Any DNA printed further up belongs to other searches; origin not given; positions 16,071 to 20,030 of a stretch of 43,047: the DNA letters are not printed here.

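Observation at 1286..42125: Oriented TA-rich + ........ (G-free, C/A-rich) element abutting the start codons of the leftward genes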

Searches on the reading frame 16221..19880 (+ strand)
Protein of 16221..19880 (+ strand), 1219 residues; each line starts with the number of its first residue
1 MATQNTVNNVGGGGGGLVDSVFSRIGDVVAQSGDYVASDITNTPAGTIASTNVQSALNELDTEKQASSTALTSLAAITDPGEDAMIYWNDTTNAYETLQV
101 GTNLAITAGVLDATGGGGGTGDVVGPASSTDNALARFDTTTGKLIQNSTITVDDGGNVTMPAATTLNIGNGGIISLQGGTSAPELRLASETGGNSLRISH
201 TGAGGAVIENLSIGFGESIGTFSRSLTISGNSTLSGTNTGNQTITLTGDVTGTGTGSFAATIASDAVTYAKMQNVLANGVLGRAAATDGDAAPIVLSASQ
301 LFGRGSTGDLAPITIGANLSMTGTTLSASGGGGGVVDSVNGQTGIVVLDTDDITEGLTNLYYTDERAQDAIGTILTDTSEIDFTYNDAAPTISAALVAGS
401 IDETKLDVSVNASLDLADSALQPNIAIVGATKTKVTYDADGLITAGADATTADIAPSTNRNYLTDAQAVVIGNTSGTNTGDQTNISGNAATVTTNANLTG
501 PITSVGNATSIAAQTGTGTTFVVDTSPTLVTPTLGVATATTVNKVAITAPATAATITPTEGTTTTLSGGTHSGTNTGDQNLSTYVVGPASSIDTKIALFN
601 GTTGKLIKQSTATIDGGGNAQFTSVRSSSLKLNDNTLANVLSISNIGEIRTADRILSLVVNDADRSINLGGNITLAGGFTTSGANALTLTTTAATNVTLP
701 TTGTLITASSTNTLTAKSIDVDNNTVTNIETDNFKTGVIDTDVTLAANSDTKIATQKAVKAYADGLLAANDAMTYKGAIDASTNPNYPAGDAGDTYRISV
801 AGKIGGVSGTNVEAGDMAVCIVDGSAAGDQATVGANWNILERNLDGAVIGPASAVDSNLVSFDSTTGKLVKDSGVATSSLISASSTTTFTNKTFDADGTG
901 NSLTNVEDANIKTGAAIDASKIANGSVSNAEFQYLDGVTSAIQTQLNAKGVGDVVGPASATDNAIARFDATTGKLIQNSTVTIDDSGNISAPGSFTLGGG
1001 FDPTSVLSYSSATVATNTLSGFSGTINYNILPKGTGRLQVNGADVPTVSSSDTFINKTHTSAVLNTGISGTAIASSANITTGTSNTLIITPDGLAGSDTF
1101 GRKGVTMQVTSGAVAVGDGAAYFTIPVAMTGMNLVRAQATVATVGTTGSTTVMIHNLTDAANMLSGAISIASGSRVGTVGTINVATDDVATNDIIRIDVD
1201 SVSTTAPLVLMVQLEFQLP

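Call 23: search_protein_families(library=phrogs, proteins=[window:16221-19880:+], max_evalue=0.001)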
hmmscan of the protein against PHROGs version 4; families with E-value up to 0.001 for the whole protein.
window:16221-19880:+ (1219 aa): 0 families

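Call 30: search_protein_families(library=pfam, proteins=[window:16221-19880:+], max_evalue=0.01)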
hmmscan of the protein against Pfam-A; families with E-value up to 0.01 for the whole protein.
window:16221-19880:+ (1219 aa): 1 family
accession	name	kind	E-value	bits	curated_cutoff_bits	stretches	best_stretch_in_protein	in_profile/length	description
PF19264.4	DUF5907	-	0.00028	21.4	27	1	237-296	4-60/80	Repeat of unknown function (DUF5907)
